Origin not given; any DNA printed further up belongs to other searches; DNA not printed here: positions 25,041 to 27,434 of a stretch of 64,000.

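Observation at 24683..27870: Self-contained three-gene amidoligase cassette bracketed by perfect 27-bp direct repeats between convergent eno and VWA genes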

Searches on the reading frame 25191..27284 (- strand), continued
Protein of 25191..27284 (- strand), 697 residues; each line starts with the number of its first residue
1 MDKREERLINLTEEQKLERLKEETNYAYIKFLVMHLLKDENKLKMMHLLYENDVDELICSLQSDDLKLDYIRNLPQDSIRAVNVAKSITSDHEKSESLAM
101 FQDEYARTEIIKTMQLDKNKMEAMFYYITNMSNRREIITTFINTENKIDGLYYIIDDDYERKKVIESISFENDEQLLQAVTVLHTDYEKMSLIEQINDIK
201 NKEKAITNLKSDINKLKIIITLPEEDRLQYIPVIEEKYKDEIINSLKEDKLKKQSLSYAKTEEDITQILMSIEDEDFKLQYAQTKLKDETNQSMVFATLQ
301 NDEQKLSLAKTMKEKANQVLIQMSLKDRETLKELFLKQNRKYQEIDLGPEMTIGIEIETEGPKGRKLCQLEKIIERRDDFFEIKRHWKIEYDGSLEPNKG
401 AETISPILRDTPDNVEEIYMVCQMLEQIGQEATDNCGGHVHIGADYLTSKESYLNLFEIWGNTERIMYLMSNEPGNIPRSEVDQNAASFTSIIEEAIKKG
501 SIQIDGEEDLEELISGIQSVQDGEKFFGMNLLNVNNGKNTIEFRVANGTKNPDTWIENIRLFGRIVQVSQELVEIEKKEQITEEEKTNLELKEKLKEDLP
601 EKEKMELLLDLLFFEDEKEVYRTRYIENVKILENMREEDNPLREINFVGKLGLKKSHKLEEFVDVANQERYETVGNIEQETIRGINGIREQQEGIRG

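Call 21: find_encoding_contigs(protein=P0016, flank=8000, max_places=6)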
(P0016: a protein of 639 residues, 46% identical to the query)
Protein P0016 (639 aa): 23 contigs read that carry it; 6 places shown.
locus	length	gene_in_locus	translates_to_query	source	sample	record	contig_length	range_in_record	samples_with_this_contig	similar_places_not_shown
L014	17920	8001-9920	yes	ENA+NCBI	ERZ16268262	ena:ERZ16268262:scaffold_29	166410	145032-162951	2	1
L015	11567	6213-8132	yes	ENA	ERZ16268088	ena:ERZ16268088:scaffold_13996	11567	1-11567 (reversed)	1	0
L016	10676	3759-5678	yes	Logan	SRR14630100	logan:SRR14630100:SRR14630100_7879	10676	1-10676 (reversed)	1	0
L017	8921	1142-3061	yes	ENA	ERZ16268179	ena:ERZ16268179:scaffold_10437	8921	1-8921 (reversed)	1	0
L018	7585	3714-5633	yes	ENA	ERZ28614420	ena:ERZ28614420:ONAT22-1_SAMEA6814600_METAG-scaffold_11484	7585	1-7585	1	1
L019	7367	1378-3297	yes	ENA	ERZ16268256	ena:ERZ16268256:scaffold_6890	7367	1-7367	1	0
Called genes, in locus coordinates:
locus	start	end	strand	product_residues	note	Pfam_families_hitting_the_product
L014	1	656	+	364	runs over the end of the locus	-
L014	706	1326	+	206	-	PF02525:Flavodoxin_2, PF03358:FMN_red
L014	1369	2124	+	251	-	PF01177:Asp_Glu_race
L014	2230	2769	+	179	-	PF00156:Pribosyltran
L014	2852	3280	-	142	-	-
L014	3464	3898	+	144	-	PF00210:Ferritin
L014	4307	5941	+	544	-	PF02463:SMC_N, PF13175:AAA_15 (weak), PF13476:AAA_23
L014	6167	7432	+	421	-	PF03952:Enolase_N, PF00113:Enolase_C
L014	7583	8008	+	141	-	-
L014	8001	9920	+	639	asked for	PF12224:Amidoligase_2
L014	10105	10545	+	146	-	-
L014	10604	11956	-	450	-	PF00092:VWA, PF13519:VWA_2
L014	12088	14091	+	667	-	PF13292:DXP_synthase_N, PF02779:Transket_pyr, PF02780:Transketolase_C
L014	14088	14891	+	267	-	PF17774:YlmH_RBD, PF01479:S4 (weak)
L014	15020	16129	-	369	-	PF00814:TsaD, PF12746:GNAT_acetyltran (weak), PF13420:Acetyltransf_4 (weak), PF00583:Acetyltransf_1, PF13302:Acetyltransf_3 (faint), PF13673:Acetyltransf_10, PF13508:Acetyltransf_7, PF08445:FR47 (weak)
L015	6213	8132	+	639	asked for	PF12224:Amidoligase_2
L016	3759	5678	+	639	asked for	PF12224:Amidoligase_2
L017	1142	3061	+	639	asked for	PF12224:Amidoligase_2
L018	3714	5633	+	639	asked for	PF12224:Amidoligase_2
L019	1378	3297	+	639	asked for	PF12224:Amidoligase_2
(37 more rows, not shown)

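Call 29: find_homologous_proteins(query=L001:5794-6243:+, max_evalue=0.01)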
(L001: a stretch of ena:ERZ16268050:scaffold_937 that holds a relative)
Query L001:5794-6243:+ (149 aa): 48 proteins with E <= 0.01 among 55 candidates.
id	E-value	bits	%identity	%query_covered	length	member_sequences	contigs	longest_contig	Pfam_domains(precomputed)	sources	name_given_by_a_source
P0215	2.5e-86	304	99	99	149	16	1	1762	-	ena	-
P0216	3.6e-82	291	96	100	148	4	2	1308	-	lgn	-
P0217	1.6e-44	169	58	100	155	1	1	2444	-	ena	-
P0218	9.8e-44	167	57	100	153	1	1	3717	-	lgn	-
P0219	4.6e-43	164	55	99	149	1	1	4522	-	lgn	-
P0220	7.7e-43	164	57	99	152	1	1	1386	-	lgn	-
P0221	3.2e-41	158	55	99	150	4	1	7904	-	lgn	-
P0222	7.2e-41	157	54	99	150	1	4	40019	-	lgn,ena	-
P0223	1.1e-40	157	56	100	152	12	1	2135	-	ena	-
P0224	2.8e-40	155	54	99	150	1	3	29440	-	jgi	-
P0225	3.3e-40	155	54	99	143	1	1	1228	-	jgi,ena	-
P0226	5.4e-40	154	54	99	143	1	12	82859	-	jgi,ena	-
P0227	6.3e-40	154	56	99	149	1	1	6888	-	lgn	-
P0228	1.6e-39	153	53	99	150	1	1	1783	-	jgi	-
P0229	2.3e-39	152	51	100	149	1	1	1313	-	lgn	-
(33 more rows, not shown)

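Call 42: search_solved_structures(query=window:25191-27284:-, max_evalue=1, show_alignments=1)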
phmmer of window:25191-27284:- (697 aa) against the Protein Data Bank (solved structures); distinct sequences matched with E-value up to 1: 4.
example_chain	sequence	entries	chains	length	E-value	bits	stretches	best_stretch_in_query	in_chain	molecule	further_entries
6zj3_Lp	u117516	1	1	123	0.031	16.1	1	284-354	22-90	Ribosomal protein uL29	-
7qiw_j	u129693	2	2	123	0.3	12.8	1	299-358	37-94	Similar to 60S ribosomal protein L35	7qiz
4v6w_Ch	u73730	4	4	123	0.35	12.6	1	284-366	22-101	60S ribosomal protein L35 | FI02809p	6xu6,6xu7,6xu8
9h3g_BP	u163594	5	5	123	0.66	11.7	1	285-385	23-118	Large ribosomal subunit protein uL29x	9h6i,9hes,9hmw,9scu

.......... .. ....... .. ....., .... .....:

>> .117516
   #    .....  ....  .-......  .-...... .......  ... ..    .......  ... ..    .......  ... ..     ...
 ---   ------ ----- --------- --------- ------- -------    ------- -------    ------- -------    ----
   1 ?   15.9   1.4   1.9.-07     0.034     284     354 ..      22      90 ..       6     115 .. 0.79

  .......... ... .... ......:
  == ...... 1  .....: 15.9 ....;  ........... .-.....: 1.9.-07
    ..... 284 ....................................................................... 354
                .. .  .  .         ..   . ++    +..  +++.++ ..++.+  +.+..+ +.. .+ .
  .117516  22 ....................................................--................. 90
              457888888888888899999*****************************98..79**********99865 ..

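Call 44: search_protein_families(library=pfam, proteins=[P0061, P0078, P0080, P0081, P0067, P0082, P0025, P0023], max_evalue=0.01)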
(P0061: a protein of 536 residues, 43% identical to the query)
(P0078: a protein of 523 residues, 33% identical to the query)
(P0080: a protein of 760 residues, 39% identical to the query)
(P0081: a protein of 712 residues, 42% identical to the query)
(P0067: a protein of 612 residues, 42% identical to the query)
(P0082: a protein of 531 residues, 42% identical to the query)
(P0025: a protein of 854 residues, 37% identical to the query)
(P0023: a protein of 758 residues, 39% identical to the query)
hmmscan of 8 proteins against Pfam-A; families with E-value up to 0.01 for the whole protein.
P0061 (536 aa): 6 families
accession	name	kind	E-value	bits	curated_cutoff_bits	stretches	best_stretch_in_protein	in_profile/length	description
PF12224.13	Amidoligase_2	-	1.9e-16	61.1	22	1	192-404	37-240/245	Putative amidoligase enzyme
PF25361.1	AAA_lid_RFC1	-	5.1e-06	26.3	34.9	0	83-104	11-32/59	RFC1-like, AAA+ ATPase lid domain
PF15723.11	MqsR_toxin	-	0.00058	20.7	26.2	0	36-82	9-55/95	Motility quorum-sensing regulator, toxin of MqsA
PF11486.13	DUF3212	-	0.0048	17.6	27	0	102-190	27-111/121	Protein of unknown function (DUF3212)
PF20600.3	ExoX-like_C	-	0.0055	16.5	26.5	0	104-114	17-27/30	Exodeoxyribonuclease X-like C-terminal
PF21523.3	ParM_N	-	0.0056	17.2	27.4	0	87-118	54-85/159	Plasmid segregation protein ParM, C-terminal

P0078 (523 aa): 2 families
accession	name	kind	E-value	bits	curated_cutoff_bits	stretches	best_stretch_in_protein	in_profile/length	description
PF12668.12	DUF3791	-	1.7e-12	47.5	25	1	474-517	16-59/60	Protein of unknown function (DUF3791)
PF12224.13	Amidoligase_2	-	4.8e-08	33.6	22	1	410-477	45-126/245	Putative amidoligase enzyme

P0080 (760 aa): 3 families
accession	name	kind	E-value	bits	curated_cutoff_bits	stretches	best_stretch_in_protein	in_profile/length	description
PF12224.13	Amidoligase_2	-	3.9e-16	60.1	22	1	455-628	72-240/245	Putative amidoligase enzyme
PF21523.3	ParM_N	-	2.1e-05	25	27.4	0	274-312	46-83/159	Plasmid segregation protein ParM, C-terminal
PF25361.1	AAA_lid_RFC1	-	0.0082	16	34.9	0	249-271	11-33/59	RFC1-like, AAA+ ATPase lid domain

P0081 (712 aa): 2 families
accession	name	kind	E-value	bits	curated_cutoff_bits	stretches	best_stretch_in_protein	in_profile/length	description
PF12224.13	Amidoligase_2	-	2.1e-14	54.4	22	1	401-577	62-240/245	Putative amidoligase enzyme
PF13475.11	DUF4116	-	1.3e-10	41.1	24.9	2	33-78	3-47/49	Domain of unknown function (DUF4116)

P0067 (612 aa): 2 families
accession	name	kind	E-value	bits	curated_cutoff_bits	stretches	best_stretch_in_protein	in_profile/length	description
PF12224.13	Amidoligase_2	-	1.8e-14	54.6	22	1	339-507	69-240/245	Putative amidoligase enzyme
PF15723.11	MqsR_toxin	-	0.0029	18.4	26.2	0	64-129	27-90/95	Motility quorum-sensing regulator, toxin of MqsA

P0082 (531 aa): 1 family
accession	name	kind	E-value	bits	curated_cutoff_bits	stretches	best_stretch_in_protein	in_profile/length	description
PF12224.13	Amidoligase_2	-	1.9e-15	57.9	22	1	218-387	71-240/245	Putative amidoligase enzyme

P0025 (854 aa): 1 family
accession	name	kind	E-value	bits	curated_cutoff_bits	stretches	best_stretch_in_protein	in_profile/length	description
PF12224.13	Amidoligase_2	-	1.8e-17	64.5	22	1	551-717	69-241/245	Putative amidoligase enzyme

P0023 (758 aa): 1 family
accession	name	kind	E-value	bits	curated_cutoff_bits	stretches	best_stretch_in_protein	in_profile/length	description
PF12224.13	Amidoligase_2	-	1.4e-16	61.5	22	1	451-622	67-243/245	Putative amidoligase enzyme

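Call 62: predict_structure(alignment_id=A4)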
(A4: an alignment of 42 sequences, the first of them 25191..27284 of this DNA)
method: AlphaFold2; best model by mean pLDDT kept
length: 697 residues; sequences in the alignment: 42
mean_pLDDT: 89.0   pTM: 0.72
mean pLDDT of the five models: 89.0, 88.4, 87.6, 86.7, 86.4
residues with pLDDT >= 90: 499; 70-90: 142; 50-70: 33; < 50: 23
segments of 3 or more residues with pLDDT < 50: 655-671, 694-697
pLDDT, mean of each block of 10 residues (from residue 1): 77 93 92 92 93 90 95 92 96 96 96 96 94 95 92 82 91 95 90 94 95 95 94 91 93 94 93 95 95 96 97 96 94 93 90 96 92 85 88 90 95 95 96 92 93 92 94 90 87 82 70 87 88 87 94 96 96 90 92 91 95 88 96 88 80 51 46 57 58 44
secondary structure, 60 per line:
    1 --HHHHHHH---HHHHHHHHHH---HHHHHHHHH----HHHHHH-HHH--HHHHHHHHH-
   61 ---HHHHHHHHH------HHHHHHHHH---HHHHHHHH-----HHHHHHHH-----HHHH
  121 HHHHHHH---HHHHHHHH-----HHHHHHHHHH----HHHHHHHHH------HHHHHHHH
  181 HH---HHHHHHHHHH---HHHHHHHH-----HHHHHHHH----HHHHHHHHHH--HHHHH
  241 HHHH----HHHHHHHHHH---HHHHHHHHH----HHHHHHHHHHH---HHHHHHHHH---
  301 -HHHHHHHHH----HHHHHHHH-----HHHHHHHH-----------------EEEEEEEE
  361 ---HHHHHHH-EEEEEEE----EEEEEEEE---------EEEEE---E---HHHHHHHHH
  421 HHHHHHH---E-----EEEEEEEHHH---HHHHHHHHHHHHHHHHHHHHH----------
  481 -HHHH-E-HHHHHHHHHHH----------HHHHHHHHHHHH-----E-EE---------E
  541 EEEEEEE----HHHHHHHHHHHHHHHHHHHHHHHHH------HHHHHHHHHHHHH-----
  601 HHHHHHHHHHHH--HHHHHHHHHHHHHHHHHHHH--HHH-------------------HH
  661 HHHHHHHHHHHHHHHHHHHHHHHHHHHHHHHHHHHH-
elements in order (helices of 4 or more, strands of 3 or more residues): H3-9 H13-22 H26-34 H39-44 H51-59 H64-72 H79-87 H91-98 H104-111 H117-127 H131-138 H144-153 H158-166 H173-182 H186-195 H199-206 H212-219 H224-233 H236-244 H249-258 H262-270 H275-285 H289-297 H302-310 H315-322 H328-335 E353-360 H364-370 E372-378 E383-390 E400-404 H412-427 E437-443 H450-470 H482-485 H489-499 H510-521 E540-547 H552-576 H583-595 H601-612 H615-634 H659-696

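Call 66: fold_search(model_id=the predicted structure, library=pdb)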
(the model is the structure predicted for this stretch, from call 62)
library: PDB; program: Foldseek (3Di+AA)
matches with E <= 10: 868; with E <= 0.001: 3
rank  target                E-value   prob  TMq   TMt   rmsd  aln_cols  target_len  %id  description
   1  8ga7                  2.6e-04  0.44  0.06  0.07  35.0       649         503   13  Geometrically programmable nanomaterial construction using regularized protein building blocks (released 2024-03-13)
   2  1r8g_A                7.9e-04  1.00  0.22  0.40  11.4       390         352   12  Structure and function of YbdK (released 2004-08-17)
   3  8cwy_A                8.3e-04  0.72  0.07  0.09  23.1       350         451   10  Accurate computational design of genetically encoded 3D protein crystals (released 2023-11-01)
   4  1tt4_A                1.4e-03  1.00  0.22  0.39  10.3       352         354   11  Structure of NP459575, a predicted glutathione synthase from Salmonella typhimurium (released 2004-08-17)
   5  8cws_A                3.5e-03  0.54  0.07  0.09  25.2       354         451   13  Accurate computational design of genetically encoded 3D protein crystals (released 2023-11-01)
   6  5k7v_A                5.0e-03  0.54  0.06  0.13  27.6       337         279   11  Computational Design of Self-Assembling Cyclic Protein Homooligomers (released 2017-04-12)
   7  6vfk_B                6.2e-03  0.35  0.05  0.10  25.3       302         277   15  De novo designed tetrahedral nanoparticle T33_dn10 displaying 4 copies of BG505-SOSIP trimer on the surface (released 2020-07-22)
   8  1r8g_B                8.0e-03  1.00  0.23  0.39   9.7       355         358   11  Structure and function of YbdK (released 2004-08-17)
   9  7sqc_Q1               9.5e-03  0.16  0.09  0.04  35.1       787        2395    8  Ciliary C1 central pair apparatus isolated from Chlamydomonas reinhardtii (released 2022-04-13)
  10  9qur_D                1.2e-02  0.99  0.20  0.30  12.2       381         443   11  Crystal structure of gamma-Glutamyl-Methylamide Synthetase from Methylovorus mays (MmGmaS) in complex with ATPgS (released 2026-01-28)
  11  5f0k_B                1.2e-02  0.69  0.10  0.14  19.1       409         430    8  Structure of VPS35 N terminal region (released 2016-12-07)
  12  8bbg_A                1.7e-02  0.97  0.17  0.11  13.1       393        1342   11  Structure of the IFT-A complex; anterograde IFT-A train model (released 2022-12-21)
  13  5h7c_C                2.0e-02  0.63  0.11  0.16  18.3       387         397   12  Crystal structure of a repeat protein with two Protein A-DHR14 repeat modules (released 2017-06-28)
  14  7tf6_A                2.1e-02  0.99  0.21  0.31  12.3       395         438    9  S. aureus GS(12)-Q-GlnR peptide (released 2022-06-29)
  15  7qdz_B                2.6e-02  0.75  0.13  0.09  23.3       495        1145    9  80S-bound human SKI complex in the closed state (released 2022-02-09)
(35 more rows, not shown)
